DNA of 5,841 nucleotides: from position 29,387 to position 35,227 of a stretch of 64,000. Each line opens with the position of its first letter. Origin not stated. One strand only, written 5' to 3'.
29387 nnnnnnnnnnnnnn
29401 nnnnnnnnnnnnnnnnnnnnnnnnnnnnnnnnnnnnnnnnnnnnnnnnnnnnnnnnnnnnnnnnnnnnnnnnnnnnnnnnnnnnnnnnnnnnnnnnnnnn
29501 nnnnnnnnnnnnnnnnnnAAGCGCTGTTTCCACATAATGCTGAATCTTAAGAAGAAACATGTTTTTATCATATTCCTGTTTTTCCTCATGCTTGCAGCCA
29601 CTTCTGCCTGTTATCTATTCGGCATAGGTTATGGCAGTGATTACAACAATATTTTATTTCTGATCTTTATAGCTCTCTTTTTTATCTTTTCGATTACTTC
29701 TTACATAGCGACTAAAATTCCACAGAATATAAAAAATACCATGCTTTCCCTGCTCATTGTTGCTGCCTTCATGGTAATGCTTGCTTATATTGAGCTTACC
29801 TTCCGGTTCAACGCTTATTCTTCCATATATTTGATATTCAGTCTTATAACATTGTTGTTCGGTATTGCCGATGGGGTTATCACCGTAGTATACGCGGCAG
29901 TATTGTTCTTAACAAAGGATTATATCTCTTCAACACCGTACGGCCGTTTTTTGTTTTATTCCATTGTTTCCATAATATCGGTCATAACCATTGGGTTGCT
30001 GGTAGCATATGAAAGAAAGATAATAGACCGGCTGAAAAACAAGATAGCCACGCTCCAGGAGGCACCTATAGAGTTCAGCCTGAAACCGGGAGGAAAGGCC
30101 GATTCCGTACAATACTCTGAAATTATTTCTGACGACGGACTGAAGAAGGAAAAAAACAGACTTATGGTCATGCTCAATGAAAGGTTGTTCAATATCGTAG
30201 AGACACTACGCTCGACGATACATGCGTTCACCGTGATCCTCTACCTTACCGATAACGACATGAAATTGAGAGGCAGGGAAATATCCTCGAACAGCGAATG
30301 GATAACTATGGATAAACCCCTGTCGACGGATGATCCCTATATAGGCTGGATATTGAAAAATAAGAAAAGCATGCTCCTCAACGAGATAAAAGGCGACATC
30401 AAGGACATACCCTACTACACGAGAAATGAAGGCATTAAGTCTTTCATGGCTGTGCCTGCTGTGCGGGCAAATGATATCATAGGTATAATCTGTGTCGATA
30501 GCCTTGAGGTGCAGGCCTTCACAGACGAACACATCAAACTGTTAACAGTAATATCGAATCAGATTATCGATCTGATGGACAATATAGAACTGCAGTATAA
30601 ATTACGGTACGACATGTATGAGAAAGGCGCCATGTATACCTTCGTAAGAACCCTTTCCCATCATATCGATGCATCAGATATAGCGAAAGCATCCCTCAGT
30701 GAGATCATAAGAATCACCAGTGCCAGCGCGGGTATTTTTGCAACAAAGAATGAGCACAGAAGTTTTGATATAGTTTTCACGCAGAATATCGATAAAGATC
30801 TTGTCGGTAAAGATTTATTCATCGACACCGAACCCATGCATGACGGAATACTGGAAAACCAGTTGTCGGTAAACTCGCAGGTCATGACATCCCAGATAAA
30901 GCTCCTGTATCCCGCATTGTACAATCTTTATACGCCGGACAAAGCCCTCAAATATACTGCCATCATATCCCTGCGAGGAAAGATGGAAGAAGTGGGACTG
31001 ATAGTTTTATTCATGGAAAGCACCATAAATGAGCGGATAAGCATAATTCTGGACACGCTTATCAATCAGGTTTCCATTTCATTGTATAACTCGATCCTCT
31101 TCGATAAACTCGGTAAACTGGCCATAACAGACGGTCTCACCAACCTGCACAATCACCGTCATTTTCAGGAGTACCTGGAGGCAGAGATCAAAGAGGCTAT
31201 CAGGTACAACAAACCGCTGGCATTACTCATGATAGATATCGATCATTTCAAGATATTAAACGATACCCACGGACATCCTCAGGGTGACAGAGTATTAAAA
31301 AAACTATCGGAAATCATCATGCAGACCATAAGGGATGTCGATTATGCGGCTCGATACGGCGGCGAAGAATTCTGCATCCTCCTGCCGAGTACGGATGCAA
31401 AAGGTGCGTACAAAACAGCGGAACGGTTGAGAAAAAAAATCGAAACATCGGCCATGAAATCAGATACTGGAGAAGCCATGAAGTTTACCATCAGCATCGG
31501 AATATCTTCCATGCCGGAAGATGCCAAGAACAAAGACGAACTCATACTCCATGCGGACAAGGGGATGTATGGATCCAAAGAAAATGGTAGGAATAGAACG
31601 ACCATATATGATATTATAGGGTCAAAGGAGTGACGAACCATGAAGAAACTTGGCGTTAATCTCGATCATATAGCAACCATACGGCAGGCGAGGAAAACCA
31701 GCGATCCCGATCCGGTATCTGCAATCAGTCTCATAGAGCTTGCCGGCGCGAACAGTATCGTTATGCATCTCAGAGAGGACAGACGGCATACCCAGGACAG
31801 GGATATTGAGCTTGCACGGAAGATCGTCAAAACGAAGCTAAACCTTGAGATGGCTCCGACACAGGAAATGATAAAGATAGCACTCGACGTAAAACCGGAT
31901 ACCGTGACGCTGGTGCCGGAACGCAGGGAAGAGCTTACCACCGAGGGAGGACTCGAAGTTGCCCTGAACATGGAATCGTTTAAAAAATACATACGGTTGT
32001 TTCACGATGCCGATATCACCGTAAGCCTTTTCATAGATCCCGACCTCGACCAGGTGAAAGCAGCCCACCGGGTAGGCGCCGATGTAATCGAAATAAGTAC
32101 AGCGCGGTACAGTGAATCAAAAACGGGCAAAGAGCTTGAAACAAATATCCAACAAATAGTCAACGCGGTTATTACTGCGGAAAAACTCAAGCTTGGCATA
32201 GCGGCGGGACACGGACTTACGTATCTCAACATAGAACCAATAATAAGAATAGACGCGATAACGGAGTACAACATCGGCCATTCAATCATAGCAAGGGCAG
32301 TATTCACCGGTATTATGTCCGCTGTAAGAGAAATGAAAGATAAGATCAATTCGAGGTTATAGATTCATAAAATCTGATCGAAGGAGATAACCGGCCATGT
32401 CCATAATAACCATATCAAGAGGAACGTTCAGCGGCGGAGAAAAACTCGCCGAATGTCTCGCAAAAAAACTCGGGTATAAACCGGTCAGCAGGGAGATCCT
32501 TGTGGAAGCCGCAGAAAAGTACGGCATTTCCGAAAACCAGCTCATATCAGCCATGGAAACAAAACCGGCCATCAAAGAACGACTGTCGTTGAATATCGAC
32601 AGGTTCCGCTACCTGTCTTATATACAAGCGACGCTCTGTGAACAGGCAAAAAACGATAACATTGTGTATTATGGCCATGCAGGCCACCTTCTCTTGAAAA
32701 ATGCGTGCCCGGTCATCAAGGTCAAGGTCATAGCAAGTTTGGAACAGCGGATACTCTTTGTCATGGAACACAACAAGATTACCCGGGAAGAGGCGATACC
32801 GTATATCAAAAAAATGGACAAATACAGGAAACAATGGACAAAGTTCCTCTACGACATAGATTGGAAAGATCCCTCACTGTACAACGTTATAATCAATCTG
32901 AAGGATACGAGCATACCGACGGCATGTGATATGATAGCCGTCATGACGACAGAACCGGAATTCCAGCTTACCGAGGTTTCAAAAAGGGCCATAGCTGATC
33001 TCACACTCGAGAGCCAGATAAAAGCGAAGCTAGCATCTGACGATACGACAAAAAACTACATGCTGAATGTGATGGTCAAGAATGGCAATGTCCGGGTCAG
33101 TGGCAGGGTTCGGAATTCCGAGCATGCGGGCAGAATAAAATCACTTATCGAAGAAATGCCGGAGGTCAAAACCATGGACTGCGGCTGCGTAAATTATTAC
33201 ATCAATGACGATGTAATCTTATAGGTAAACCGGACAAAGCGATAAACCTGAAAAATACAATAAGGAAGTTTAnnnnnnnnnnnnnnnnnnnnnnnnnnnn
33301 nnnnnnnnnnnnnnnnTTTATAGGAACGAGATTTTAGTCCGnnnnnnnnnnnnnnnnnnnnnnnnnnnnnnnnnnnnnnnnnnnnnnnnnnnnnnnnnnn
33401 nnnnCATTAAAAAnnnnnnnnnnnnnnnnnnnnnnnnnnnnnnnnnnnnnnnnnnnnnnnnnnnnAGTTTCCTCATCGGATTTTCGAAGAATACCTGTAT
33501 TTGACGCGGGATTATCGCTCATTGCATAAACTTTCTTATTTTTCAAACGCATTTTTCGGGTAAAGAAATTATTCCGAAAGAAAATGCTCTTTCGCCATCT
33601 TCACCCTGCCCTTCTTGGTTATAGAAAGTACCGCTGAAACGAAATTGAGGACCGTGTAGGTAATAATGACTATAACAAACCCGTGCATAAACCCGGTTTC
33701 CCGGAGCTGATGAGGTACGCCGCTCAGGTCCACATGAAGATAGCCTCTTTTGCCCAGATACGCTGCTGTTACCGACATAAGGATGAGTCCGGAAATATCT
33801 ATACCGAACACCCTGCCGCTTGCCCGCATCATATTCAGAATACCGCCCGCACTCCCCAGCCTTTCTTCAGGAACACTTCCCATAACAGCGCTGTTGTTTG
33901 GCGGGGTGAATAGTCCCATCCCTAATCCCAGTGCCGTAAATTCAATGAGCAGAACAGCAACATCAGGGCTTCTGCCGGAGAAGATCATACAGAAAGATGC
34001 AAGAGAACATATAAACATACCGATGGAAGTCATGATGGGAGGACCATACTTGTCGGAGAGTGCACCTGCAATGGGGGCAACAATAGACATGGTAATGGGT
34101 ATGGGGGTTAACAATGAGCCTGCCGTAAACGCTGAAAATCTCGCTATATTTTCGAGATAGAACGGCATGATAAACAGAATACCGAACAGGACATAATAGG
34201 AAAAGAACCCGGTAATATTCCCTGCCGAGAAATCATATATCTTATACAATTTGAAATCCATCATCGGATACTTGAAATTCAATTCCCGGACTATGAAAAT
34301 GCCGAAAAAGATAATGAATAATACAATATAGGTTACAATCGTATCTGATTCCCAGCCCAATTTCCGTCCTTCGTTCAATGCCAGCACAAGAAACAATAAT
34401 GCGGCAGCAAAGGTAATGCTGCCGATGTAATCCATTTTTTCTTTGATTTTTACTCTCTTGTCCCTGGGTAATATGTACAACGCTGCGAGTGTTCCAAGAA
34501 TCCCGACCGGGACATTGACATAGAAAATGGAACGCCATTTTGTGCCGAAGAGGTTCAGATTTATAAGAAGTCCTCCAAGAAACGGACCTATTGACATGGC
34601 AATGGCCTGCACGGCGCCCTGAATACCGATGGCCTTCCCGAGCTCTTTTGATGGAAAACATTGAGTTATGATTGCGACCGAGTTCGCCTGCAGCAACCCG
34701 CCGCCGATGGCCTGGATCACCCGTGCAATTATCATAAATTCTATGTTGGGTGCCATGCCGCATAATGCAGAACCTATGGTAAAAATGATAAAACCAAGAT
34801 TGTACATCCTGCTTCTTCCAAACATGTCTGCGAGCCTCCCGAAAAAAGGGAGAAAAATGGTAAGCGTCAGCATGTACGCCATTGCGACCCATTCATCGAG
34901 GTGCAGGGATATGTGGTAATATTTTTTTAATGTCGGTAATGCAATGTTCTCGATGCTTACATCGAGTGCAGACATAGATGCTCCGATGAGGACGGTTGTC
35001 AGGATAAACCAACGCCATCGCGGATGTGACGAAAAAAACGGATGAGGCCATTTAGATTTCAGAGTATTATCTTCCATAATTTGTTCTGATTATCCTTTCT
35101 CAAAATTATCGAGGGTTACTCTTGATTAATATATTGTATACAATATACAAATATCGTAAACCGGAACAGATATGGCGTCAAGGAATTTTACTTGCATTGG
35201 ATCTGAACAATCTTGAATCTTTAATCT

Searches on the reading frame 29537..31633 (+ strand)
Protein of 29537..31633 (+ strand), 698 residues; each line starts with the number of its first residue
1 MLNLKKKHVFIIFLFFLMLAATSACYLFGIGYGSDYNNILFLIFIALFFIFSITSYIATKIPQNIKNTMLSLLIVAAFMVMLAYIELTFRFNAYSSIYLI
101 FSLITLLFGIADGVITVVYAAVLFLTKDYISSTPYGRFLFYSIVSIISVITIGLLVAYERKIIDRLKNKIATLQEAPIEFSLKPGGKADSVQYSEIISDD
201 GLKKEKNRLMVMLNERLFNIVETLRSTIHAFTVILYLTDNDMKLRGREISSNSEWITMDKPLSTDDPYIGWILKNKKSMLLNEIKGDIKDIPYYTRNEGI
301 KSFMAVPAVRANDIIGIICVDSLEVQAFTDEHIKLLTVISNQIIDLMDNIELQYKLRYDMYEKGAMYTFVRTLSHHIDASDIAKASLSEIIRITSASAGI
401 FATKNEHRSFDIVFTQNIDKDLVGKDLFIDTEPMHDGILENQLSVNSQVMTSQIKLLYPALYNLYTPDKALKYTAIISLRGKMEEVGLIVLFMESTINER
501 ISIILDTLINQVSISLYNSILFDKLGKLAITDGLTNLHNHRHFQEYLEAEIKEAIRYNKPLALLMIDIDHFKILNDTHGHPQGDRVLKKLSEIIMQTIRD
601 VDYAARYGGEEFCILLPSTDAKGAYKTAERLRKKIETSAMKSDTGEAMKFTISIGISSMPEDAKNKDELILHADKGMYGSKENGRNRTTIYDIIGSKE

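Call 10: search_protein_families(library=pfam, proteins=[window:29537-31633:+], max_evalue=0.001)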
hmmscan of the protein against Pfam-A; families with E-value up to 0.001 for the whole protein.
window:29537-31633:+ (698 aa): 3 families
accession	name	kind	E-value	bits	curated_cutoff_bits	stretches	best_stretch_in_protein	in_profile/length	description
PF00990.26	GGDEF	-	9.3e-49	165.7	23.8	1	529-687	1-161/161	Diguanylate cyclase, GGDEF domain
PF01590.32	GAF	-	3.3e-13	50.7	22.4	1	213-343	2-129/133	GAF domain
PF13185.12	GAF_2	-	9.5e-12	45.7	28.6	1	231-343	22-131/136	GAF domain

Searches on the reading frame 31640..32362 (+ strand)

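Call 10: search_protein_families(library=pfam, proteins=[window:31640-32362:+], max_evalue=0.001)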
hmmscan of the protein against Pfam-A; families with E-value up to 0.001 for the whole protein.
window:31640-32362:+ (240 aa): 1 family
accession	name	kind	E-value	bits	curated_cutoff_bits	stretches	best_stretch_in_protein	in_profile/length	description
PF03740.19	PdxJ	-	1.2e-91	306.5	24.5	1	3-235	1-233/234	Pyridoxal phosphate biosynthesis protein PdxJ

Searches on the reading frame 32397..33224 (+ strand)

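Call 86: search_protein_families(library=pfam, proteins=[window:32397-33224:+], max_evalue=0.00001)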
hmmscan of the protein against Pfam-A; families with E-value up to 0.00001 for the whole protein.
window:32397-33224:+ (275 aa): 2 families
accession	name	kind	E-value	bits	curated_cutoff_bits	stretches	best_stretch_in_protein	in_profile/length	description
PF13189.12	Cytidylate_kin2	-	3.1e-37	128.9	28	1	3-168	1-174/176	Cytidylate kinase-like family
PF04972.22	BON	-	6.1e-09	36.5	27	1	201-259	2-60/69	BON domain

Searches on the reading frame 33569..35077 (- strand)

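Call 21: search_protein_families(library=ncbifam, proteins=[window:33569-35077:-], max_evalue=1e-10)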
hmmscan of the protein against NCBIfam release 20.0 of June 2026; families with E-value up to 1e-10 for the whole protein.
window:33569-35077:- (502 aa): 32 families (the best 25 are shown)
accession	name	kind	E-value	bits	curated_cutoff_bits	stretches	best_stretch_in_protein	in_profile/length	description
TIGR00711.1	efflux_EmrB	subfamily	3.2e-83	280.1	230.2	1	26-435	4-410/485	DHA2 family efflux MFS transporter permease subunit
NF000025.1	MFS_efflux_tcmA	exception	7.7e-49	166.8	999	1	22-435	24-433/538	tetracenomycin C efflux MFS transporter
NF000089.1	qac_MFS_AB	exception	2.1e-43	148.8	900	1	21-432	16-424/514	QacA/B family quaternary ammonium compound efflux MFS transporter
NF000009.1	tet_MFS_Tcr3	exception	3.1e-40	138.2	1000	1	26-441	33-450/512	tetracycline efflux MFS transporter Tcr3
NF000391.1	EmrB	exception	4.5e-40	137.7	925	1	29-429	16-414/501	multidrug efflux MFS transporter permease subunit EmrB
NF000060.1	MFS_efflux_LmrB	exception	6.8e-38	130.7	800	1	27-482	20-469/479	lincomycin efflux MFS transporter Lmr(B)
NF011571.1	PRK14995.1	subfamily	1.9e-37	129.2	701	1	22-436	4-414/493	SmvA family efflux MFS transporter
NF000218.1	FexA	exception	9.7e-35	120.1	900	1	29-431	30-427/475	chloramphenicol/florfenicol efflux MFS transporter FexA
NF007799.0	PRK10504.1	subfamily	2.2e-34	119.2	426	1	20-326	9-306/471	multidrug transporter subunit MdtD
NF040895.2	MFS_effux_SdrM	equivalog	2.3e-33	116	550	1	25-428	7-399/441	multidrug efflux MFS transporter SdrM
NF033896.2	MFS_LfrA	equivalog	2.4e-32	112.2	825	1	17-434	13-425/504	efflux MFS transporter LfrA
NF040856.1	FexB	exception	5.3e-32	111.2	950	1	36-431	26-418/469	chloramphenicol/florfenicol efflux MFS transporter FexB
NF000095.1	tet_MFS_OtrB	exception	8e-32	110.5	999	1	27-438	29-442/563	oxytetracycline resistance efflux MFS transporter OtrB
NF000031.1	MFS_efflux_LmrA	exception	5.1e-28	98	850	1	19-428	26-432/484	lincomycin efflux MFS transporter Lmr(A)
NF012175.1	tet_MFS_L_K_45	equivalog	9.2e-25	87.3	650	1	31-433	7-394/444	Tet(L)/Tet(K)/Tet(45) family tetracycline efflux MFS transporter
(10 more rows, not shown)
